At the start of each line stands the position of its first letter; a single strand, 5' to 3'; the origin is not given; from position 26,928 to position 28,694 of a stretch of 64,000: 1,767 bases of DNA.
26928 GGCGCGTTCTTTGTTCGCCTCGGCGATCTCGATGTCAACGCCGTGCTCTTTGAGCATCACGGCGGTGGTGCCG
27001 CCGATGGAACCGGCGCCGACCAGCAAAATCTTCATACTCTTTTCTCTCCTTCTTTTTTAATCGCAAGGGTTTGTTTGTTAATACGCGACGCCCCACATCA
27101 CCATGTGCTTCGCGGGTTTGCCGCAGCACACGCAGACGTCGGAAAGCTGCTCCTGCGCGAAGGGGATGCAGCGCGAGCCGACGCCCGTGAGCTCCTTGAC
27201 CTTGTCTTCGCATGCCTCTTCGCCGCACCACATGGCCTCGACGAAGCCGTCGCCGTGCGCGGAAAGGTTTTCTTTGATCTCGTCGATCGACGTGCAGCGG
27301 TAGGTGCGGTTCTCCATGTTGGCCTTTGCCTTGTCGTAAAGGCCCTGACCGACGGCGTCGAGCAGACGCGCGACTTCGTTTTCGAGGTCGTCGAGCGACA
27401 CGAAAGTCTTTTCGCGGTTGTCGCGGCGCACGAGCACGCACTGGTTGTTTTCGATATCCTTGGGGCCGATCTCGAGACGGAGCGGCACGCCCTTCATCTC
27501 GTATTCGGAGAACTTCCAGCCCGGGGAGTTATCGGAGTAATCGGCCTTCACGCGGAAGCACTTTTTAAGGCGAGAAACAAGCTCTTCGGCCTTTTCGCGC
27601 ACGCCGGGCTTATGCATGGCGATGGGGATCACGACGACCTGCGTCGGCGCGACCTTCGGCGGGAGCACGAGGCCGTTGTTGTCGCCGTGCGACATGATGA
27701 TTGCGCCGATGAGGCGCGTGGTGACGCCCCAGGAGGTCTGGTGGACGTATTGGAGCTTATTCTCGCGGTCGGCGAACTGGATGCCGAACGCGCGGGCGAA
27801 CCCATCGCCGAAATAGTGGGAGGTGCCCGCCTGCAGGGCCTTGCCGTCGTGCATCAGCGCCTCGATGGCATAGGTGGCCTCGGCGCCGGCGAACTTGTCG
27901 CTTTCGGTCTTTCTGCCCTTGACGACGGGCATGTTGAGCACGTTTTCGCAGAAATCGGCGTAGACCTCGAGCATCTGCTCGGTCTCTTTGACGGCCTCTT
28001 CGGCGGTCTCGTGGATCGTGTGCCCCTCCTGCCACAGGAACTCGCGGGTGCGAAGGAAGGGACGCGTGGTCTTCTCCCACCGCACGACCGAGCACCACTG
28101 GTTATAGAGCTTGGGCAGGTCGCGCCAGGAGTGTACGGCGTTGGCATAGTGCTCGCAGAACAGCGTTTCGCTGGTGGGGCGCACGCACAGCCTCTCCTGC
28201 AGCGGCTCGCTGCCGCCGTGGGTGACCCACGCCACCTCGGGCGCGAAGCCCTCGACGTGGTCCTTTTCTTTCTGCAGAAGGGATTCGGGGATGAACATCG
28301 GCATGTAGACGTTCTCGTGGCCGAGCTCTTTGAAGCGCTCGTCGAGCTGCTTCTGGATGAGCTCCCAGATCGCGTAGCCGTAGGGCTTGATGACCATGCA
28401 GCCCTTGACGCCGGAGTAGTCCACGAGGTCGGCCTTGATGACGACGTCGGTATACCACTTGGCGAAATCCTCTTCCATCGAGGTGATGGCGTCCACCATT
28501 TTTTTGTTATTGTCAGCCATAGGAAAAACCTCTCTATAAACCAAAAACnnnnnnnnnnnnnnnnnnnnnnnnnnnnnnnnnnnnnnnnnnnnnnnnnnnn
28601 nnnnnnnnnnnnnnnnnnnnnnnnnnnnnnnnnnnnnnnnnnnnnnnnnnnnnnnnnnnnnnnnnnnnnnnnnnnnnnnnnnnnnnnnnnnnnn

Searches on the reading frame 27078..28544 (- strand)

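Call 53: search_protein_families(library=pfam, proteins=[window:27078-28544:-], max_evalue=0.001)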
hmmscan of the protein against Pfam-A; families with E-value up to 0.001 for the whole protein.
window:27078-28544:- (488 aa): 3 families
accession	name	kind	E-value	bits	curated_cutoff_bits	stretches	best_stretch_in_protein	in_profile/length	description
PF09180.16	ProRS-C_1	-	3.1e-25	88.5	31.5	1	420-488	1-71/71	Prolyl-tRNA synthetase, C-terminal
PF00587.30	tRNA-synt_2b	-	2.2e-24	86.9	29.3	1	114-284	6-177/179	tRNA synthetase class II core domain (G, H, P, S and T)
PF03129.25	HGTP_anticodon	-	1.5e-22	80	21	1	302-392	1-92/94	Anticodon binding domain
